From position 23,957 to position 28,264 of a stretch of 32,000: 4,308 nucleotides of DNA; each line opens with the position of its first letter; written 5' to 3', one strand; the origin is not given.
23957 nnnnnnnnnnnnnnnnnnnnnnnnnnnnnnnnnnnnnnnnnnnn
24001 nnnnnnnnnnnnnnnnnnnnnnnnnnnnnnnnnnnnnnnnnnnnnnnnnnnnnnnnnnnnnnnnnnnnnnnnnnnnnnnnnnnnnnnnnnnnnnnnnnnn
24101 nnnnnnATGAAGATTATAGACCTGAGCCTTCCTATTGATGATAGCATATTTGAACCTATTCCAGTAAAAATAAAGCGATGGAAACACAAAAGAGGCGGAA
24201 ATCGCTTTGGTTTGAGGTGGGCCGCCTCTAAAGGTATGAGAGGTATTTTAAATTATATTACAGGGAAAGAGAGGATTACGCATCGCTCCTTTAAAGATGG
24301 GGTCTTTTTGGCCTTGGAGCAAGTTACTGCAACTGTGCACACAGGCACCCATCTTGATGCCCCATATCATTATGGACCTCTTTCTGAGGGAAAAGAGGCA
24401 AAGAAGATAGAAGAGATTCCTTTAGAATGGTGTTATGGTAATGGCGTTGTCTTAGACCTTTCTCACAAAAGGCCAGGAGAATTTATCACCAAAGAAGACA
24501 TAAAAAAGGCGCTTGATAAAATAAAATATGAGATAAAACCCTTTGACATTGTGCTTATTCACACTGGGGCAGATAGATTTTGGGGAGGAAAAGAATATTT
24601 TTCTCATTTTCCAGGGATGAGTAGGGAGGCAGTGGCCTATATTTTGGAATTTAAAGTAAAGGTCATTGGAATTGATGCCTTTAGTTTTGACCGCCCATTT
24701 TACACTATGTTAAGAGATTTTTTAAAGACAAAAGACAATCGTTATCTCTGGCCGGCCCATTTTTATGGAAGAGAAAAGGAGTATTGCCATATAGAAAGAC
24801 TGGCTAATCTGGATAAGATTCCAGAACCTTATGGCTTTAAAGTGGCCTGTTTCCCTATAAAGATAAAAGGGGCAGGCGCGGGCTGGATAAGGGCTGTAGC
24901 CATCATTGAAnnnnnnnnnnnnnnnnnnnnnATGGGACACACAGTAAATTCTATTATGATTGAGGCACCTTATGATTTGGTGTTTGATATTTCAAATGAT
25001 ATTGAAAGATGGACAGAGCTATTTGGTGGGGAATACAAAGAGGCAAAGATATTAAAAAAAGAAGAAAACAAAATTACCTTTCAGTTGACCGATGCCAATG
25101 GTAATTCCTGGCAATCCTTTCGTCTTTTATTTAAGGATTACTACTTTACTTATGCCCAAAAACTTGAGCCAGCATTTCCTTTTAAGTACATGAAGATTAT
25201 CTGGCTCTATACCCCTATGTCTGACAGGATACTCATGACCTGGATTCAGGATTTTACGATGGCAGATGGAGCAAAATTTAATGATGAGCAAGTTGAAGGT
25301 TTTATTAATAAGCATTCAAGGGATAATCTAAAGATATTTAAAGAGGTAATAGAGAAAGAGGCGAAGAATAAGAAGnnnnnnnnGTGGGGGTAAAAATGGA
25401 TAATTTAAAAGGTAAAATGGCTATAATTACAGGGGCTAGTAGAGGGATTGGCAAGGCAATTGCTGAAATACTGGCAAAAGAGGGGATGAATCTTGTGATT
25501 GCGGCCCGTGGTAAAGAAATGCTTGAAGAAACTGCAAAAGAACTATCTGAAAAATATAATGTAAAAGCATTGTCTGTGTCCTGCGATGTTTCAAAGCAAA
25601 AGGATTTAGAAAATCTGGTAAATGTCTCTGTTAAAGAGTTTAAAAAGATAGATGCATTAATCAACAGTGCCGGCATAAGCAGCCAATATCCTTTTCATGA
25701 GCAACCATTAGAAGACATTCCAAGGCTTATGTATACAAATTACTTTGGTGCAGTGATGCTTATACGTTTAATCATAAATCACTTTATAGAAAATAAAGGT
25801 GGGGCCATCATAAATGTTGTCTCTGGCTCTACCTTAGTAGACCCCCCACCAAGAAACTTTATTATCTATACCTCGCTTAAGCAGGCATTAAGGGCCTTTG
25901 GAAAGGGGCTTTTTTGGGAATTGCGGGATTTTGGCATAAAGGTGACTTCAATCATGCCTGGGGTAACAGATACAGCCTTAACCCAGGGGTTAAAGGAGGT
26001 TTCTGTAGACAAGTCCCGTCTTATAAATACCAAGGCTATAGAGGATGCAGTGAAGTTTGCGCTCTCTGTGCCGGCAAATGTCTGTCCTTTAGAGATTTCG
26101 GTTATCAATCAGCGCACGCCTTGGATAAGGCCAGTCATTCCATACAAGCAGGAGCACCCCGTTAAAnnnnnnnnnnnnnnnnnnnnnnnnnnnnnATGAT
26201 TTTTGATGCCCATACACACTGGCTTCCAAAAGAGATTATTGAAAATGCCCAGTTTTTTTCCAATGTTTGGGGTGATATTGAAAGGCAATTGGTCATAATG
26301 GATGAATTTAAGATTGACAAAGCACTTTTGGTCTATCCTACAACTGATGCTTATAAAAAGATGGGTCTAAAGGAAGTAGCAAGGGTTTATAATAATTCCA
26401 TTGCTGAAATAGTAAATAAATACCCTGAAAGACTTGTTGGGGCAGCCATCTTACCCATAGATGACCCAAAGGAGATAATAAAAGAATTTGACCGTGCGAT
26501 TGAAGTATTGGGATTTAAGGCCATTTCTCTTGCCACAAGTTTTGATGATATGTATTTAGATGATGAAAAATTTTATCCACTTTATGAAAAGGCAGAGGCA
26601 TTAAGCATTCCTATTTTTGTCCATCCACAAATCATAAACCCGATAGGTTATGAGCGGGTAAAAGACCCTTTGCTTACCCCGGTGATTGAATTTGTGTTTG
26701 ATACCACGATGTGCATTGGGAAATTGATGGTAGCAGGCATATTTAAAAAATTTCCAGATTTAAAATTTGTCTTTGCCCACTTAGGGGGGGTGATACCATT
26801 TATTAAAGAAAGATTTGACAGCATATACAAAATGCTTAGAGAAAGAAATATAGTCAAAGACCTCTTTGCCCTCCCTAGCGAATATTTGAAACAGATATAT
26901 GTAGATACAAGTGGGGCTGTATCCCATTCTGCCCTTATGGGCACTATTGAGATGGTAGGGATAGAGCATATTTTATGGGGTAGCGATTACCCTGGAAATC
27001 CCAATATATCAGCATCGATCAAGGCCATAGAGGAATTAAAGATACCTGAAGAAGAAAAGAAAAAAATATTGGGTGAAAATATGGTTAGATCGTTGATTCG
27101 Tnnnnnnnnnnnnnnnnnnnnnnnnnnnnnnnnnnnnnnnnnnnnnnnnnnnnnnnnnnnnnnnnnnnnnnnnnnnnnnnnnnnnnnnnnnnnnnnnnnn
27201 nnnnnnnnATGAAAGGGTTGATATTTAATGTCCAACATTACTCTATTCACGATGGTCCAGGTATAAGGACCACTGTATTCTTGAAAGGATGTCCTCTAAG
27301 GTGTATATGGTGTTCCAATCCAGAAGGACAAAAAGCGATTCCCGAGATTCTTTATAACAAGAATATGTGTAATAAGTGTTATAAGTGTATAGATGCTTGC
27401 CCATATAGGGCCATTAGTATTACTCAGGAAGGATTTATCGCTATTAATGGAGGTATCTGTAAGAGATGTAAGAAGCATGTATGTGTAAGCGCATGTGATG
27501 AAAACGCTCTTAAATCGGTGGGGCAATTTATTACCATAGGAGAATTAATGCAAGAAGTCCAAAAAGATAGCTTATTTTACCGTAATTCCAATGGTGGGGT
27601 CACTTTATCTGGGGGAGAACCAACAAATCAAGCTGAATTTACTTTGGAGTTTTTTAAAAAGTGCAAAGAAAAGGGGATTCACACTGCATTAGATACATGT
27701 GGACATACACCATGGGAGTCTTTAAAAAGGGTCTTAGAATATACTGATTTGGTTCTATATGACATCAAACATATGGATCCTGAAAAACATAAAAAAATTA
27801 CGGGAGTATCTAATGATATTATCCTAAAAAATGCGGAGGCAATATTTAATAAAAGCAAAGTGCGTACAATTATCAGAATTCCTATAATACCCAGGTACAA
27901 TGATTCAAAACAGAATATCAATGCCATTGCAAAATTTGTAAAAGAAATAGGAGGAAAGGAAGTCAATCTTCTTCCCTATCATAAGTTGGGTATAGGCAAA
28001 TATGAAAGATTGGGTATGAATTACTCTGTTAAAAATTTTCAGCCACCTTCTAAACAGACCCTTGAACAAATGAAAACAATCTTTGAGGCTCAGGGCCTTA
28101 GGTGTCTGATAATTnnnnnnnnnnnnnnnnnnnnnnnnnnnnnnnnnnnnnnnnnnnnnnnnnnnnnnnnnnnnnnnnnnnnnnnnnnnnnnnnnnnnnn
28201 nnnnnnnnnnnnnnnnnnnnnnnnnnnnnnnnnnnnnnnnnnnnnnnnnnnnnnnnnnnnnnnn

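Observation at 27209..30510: Orphan glycyl radical enzyme of the Cys-x-Glu class embedded in a biosynthetic cluster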

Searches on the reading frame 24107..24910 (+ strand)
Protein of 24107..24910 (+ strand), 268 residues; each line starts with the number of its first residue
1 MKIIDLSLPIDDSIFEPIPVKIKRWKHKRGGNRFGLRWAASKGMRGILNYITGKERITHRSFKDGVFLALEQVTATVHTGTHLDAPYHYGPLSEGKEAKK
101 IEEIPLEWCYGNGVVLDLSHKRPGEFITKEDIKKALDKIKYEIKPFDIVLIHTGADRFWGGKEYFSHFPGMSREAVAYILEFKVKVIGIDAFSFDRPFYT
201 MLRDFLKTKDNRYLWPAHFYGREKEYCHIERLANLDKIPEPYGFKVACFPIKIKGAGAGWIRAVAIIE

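Call 5: search_protein_families(library=pfam, proteins=[window:24107-24910:+])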
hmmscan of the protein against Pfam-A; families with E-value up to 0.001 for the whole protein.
window:24107-24910:+ (268 aa): 1 family
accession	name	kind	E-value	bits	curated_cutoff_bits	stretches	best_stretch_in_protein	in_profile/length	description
PF04199.19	Cyclase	-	6.2e-38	130.7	23.1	1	4-196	1-142/142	Putative cyclase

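Call 9: search_protein_families(library=ncbifam, proteins=[window:24107-24910:+])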
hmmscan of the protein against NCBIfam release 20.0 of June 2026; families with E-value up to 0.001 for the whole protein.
window:24107-24910:+ (268 aa): 1 family
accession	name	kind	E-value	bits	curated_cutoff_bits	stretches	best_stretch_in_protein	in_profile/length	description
TIGR03035.1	trp_arylform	equivalog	6.1e-12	45.9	223.05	1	69-195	37-148/206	arylformamidase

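Call 24: search_solved_structures(query=window:24107-24910:+, max_evalue=0.001)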
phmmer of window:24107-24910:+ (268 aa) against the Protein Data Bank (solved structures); distinct sequences matched with E-value up to 0.001: 10.
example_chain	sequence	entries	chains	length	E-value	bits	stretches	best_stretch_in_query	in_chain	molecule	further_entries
8hmo_A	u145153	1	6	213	1e-07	34.9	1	72-196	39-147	Metal-dependent hydrolase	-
4j0n_A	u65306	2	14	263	3.4e-07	33.2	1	63-267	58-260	Isatin hydrolase B | Putative uncharacterized protein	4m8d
1r61_A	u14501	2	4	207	6e-07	32.4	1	65-196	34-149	metal-dependent hydrolase | Hydrolase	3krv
5nnb_A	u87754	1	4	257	8e-07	31.9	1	72-267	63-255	isatin hydrolase A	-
5nna_A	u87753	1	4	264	8.8e-07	31.8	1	72-267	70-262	isatin hydrolase A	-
8f9x_A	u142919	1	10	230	1.1e-06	31.5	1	53-259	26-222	Cyclase family protein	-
5nmp_A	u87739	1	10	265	1.7e-05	27.6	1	70-268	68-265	Isatin hydrolase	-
4cz1_A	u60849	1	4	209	4.8e-05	26.1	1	71-195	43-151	KYNURENINE FORMAMIDASE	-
4co9_A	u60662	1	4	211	4.9e-05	26.1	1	71-195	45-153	KYNURENINE FORMAMIDASE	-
2b0a_A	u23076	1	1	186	6.9e-05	25.6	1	143-193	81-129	Hypothetical protein MJ0783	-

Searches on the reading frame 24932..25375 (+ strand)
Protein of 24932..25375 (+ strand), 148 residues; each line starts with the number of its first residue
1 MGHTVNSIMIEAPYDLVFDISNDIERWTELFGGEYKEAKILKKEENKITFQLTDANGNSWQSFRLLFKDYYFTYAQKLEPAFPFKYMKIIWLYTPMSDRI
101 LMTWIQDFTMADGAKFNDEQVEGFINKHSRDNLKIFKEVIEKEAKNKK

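Call 5: search_protein_families(library=pfam, proteins=[window:24932-25375:+])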
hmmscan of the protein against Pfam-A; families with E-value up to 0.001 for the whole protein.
window:24932-25375:+ (148 aa): 2 families
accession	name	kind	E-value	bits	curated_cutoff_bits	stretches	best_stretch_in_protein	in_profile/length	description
PF03364.25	Polyketide_cyc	-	1.2e-07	32.5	23.4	1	10-131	1-120/126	Polyketide cyclase / dehydrase and lipid transport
PF10604.15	Polyketide_cyc2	-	0.00059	20.6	27.4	1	2-141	2-142/142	Polyketide cyclase / dehydrase and lipid transport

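Call 9: search_protein_families(library=ncbifam, proteins=[window:24932-25375:+])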
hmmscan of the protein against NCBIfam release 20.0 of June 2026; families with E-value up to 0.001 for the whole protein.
window:24932-25375:+ (148 aa): 0 families

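Call 25: search_solved_structures(query=window:24932-25375:+, max_evalue=1)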
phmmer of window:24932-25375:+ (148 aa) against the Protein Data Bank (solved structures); distinct sequences matched with E-value up to 1: 9.
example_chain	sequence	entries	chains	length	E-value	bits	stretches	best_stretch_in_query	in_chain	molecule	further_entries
3tl1_A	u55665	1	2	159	2.3e-25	92.6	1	2-145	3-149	Polyketide cyclase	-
2rez_A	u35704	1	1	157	2.7e-25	92.3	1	3-143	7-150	Multifunctional cyclase-dehydratase-3-O-methyl transferase tcmN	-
3tvr_A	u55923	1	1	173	3.1e-25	92.1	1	2-145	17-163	Polyketide cyclase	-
3tvq_A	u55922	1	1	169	3.5e-25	92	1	3-143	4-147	Multifunctional cyclase-dehydratase-3-O-methyl transferase tcmN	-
2rer_A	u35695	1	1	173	3.8e-25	91.9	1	3-143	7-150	Multifunctional cyclase-dehydratase-3-O-methyl transferase tcmN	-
2kf2_A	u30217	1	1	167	5.2e-25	91.4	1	2-145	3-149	Putative polyketide cyclase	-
2res_A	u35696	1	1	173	1.6e-24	89.8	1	3-143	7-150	Multifunctional cyclase-dehydratase-3-O-methyl transferase tcmN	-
3tfz_A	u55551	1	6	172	0.23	14.7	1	1-111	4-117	Cyclase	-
3l87_A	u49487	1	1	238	0.99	12.7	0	97-142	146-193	Peptide deformylase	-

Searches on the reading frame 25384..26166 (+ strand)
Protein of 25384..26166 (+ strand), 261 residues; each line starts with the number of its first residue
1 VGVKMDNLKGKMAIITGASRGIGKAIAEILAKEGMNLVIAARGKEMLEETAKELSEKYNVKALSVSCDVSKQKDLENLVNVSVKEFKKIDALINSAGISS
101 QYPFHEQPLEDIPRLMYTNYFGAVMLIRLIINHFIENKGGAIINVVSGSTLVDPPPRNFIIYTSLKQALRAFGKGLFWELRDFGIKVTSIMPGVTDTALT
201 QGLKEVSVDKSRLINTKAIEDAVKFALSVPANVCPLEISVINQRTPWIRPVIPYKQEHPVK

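Call 5: search_protein_families(library=pfam, proteins=[window:25384-26166:+])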
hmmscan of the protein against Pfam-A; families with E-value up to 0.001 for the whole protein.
window:25384-26166:+ (261 aa): 4 families
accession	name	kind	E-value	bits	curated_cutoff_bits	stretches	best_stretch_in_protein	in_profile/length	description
PF00106.31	adh_short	-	4.2e-49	167.1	26.6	1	11-204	1-191/195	short chain dehydrogenase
PF13561.12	adh_short_C2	-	1.1e-36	127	27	1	17-206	1-187/236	Enoyl-(Acyl carrier protein) reductase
PF08659.16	KR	-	9.9e-14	52.1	22.6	1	14-131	4-124/180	KR domain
PF23441.1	SDR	-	3.2e-07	30.5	27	1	12-201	9-200/258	SDR-like rossmann domain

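Call 9: search_protein_families(library=ncbifam, proteins=[window:25384-26166:+])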
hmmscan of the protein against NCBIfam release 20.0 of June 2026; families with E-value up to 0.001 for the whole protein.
window:25384-26166:+ (261 aa): 235 families (the best 25 are shown)
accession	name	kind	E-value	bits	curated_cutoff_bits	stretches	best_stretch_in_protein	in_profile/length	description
NF004825.0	PRK06181.1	equivalog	5.5e-44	150.5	215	1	5-201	1-194/268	SDR family oxidoreductase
NF005559.1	PRK07231.1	subfamily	2.6e-43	148.3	215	1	8-206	2-197/249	glucose 1-dehydrogenase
NF005806.0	PRK07666.1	equivalog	6.7e-41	140.1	286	1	5-228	2-222/239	3-ketoacyl-ACP reductase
NF005594.0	PRK07326.1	equivalog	8.6e-41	140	271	1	6-244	2-233/237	SDR family oxidoreductase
NF005672.0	PRK07454.1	equivalog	1.8e-37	128.8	234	1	9-232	5-226/241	SDR family oxidoreductase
NF006070.0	PRK08213.1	subfamily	6.5e-37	127.4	279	1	7-205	9-209/259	gluconate 5-dehydrogenase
NF005878.0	PRK07825.1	subfamily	1e-36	126.7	287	1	4-226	3-216/278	short chain dehydrogenase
NF004198.0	PRK05653.1-3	equivalog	1.7e-36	125.9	296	1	5-207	2-201/248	3-oxoacyl-ACP reductase FabG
NF006493.1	PRK08936.1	subfamily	1.9e-35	122.4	420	1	6-199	3-195/261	glucose-1-dehydrogenase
NF005539.0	PRK07201.1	equivalog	1.3e-34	120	549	1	6-198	366-557/657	SDR family oxidoreductase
NF040690.1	mycolate_SDR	equivalog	2.5e-34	118.9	380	1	10-210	8-204/265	mycolate reductase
NF005067.0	PRK06484.1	equivalog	3e-34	118.5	713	1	7-205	6-201/524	short chain dehydrogenase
NF052558.1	MBtsdlDhBudC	equivalog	3.8e-34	118.4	270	1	9-205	2-192/250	meso-2,3-butanediol dehydrogenase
NF004521.0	PRK05866.1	equivalog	1.8e-33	115.9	368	1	6-199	36-229/294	SDR family oxidoreductase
TIGR02415.1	23BDH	subfamily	2e-33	115.9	304.35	1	11-215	1-203/254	acetoin reductase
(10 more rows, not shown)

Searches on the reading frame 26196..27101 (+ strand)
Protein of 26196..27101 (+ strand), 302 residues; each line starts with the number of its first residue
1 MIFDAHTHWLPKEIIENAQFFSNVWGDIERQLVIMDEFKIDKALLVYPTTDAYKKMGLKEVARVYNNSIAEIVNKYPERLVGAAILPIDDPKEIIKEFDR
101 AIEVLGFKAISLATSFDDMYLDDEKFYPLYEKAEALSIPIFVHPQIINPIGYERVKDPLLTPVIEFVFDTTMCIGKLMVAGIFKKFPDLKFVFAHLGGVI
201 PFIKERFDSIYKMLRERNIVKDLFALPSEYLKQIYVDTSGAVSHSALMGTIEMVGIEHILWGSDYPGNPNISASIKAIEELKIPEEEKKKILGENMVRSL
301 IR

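Call 5: search_protein_families(library=pfam, proteins=[window:26196-27101:+])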
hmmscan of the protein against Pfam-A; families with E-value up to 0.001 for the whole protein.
window:26196-27101:+ (302 aa): 1 family
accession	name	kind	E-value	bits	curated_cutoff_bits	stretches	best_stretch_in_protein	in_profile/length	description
PF04909.20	Amidohydro_2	-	1.5e-33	117.2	26.4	1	4-295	2-282/289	Amidohydrolase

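Call 9: search_protein_families(library=ncbifam, proteins=[window:26196-27101:+])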
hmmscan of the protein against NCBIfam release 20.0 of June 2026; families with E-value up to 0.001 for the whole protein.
window:26196-27101:+ (302 aa): 0 families

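Call 23: search_solved_structures(query=window:26196-27101:+, max_evalue=0.001)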
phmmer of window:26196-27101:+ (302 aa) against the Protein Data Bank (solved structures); distinct sequences matched with E-value up to 0.001: 48.
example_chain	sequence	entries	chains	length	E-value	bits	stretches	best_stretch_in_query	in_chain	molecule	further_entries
4icm_A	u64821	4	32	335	7e-32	114.4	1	32-298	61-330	5-carboxyvanillate decarboxylase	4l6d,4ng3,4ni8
4ign_A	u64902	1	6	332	2e-30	109.7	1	31-295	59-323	2-amino-3-carboxymuconate-6-semialdehyde decarboxylase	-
4igm_A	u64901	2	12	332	2.3e-30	109.5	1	43-295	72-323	2-amino-3-carboxymuconate-6-semialdehyde decarboxylase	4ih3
4ofc_A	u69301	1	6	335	2.4e-30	109.4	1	43-295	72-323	2-amino-3-carboxymuconate-6-semialdehyde decarboxylase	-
2wm1_A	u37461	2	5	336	2.4e-30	109.4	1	43-295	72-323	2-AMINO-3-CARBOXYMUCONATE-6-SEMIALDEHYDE DECARBOXYLASE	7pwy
3nur_A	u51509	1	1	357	2.7e-27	99.4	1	53-295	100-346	Amidohydrolase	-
4inf_A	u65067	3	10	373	3.6e-26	95.7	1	28-295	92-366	METAL-DEPENDENT HYDROLASE | 5-Carboxyvanillate Decarboxylase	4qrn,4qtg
3s4t_A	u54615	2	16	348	1.2e-25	94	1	29-292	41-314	Amidohydrolase 2 | Gamma-resorcylate decarboxylase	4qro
4qs5_A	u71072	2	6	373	1.8e-25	93.4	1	28-295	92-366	Ligw2 Decarboxylase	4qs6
2dvt_A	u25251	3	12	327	3.8e-20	75.9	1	31-291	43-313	Thermophilic reversible gamma-resorcylate decarboxylase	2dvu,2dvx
6m53_A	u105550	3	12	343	6e-20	75.3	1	28-296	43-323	2,3-dihydroxybenzoate decarboxylase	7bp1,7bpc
4hjw_A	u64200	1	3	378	1.3e-19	74.2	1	25-274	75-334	Uracil-5-carboxylate decarboxylase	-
8yt2_A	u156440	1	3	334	3.5e-18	69.5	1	65-268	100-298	2-amino-3-carboxymuconate 6-semialdehyde decarboxylase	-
4ifk_B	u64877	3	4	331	8.6e-18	68.2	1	65-268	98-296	2-amino-3-carboxymuconate 6-semialdehyde decarboxylase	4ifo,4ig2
2hbv_A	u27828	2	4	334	9.1e-18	68.1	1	65-268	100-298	2-amino-3-carboxymuconate 6-semialdehyde decarboxylase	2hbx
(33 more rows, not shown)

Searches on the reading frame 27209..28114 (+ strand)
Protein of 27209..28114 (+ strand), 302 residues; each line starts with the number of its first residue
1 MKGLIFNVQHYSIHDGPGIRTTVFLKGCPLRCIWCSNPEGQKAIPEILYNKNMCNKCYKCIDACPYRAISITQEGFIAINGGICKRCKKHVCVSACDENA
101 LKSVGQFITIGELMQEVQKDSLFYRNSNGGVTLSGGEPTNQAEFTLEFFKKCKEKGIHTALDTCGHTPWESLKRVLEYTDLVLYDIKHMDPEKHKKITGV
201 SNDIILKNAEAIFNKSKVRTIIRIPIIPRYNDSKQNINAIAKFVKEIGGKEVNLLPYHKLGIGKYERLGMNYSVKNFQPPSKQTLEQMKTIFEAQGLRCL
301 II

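Call 5: search_protein_families(library=pfam, proteins=[window:27209-28114:+])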
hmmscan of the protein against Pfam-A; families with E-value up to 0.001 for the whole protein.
window:27209-28114:+ (302 aa): 6 families
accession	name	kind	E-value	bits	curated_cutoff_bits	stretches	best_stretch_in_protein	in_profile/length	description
PF04055.27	Radical_SAM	-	1.3e-17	64.9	29.5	1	99-233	17-157/166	Radical SAM superfamily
PF13353.11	Fer4_12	-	1.7e-12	48.3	22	2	15-61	2-48/137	4Fe-4S single cluster domain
PF12837.12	Fer4_6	-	1.8e-07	31.2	25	1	48-69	3-24/24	4Fe-4S binding domain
PF13484.11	Fer4_16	-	1.4e-05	26.3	30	0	54-72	2-20/66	4Fe-4S double cluster binding domain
PF00037.32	Fer4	-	1.8e-05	24.8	21.1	1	49-70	3-24/24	4Fe-4S binding domain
PF13187.11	Fer4_9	-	0.00049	20.5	27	1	53-100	1-51/52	4Fe-4S dicluster domain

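Call 9: search_protein_families(library=ncbifam, proteins=[window:27209-28114:+])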
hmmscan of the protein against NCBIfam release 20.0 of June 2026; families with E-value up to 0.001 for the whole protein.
window:27209-28114:+ (302 aa): 33 families (the best 25 are shown)
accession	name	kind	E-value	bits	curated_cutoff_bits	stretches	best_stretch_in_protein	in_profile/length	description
NF033719.1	ind_deCO2_activ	equivalog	1.5e-112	375.8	425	1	3-301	1-302/302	indoleacetate decarboxylase activase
TIGR02494.1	PFLE_PFLC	subfamily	3e-111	371.4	174.35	1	5-295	1-292/293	glycyl-radical enzyme activating protein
NF043069.1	T4HPD_activ_SAM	equivalog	3.6e-109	364.7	425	1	3-298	2-294/299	trans-4-hydroxy-L-proline dehydratase activase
NF048010.1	SfplDhtActHpsHDes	equivalog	9.6e-105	349.6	430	1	2-291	5-297/298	(2S)-3-sulfopropanediol dehydratase activating enzyme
NF033717.2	HPDL_rSAM_activ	equivalog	5.2e-98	328.1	420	1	2-301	3-305/311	4-hydroxyphenylacetate decarboxylase activase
TIGR04395.1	cutC_activ_rSAM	equivalog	6e-94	314.8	360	1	2-299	4-304/309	choline TMA-lyase-activating enzyme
NF048008.1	SfplDhtActHpfHKleb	equivalog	4.1e-85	285.8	500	1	5-301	2-305/308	(2S)-3-sulfopropanediol dehydratase activating enzyme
TIGR04003.1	rSAM_BssD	equivalog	1.3e-70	238.1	496.45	1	4-274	2-276/314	[benzylsuccinate synthase]-activating enzyme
NF007483.0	PRK10076.1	equivalog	1.9e-70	237.4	326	2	84-299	76-288/292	[formate-C-acetyltransferase]-activating enzyme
TIGR02493.1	PFLA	equivalog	2.2e-67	226.8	231.75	2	79-293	21-233/235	pyruvate formate-lyase-activating protein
NF008356.0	PRK11145.1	equivalog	5.2e-58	196.2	375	2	76-297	23-242/246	pyruvate formate lyase 1-activating protein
TIGR04041.1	activase_YjjW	hypoth_equivalog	2.5e-54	184.6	250.2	1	4-298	3-271/276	YjjW family glycine radical enzyme activase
TIGR02495.1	NrdG2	equivalog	1e-19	70.7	131.15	2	112-247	51-183/193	anaerobic ribonucleoside-triphosphate reductase activating protein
TIGR02491.1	NrdG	equivalog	5.1e-10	39.5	126.1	1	6-61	3-58/154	anaerobic ribonucleoside-triphosphate reductase activating protein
TIGR04337.1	AmmeMemoSam_rS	hypoth_equivalog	4e-09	35.8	220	1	131-298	121-279/349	AmmeMemoRadiSam system radical SAM enzyme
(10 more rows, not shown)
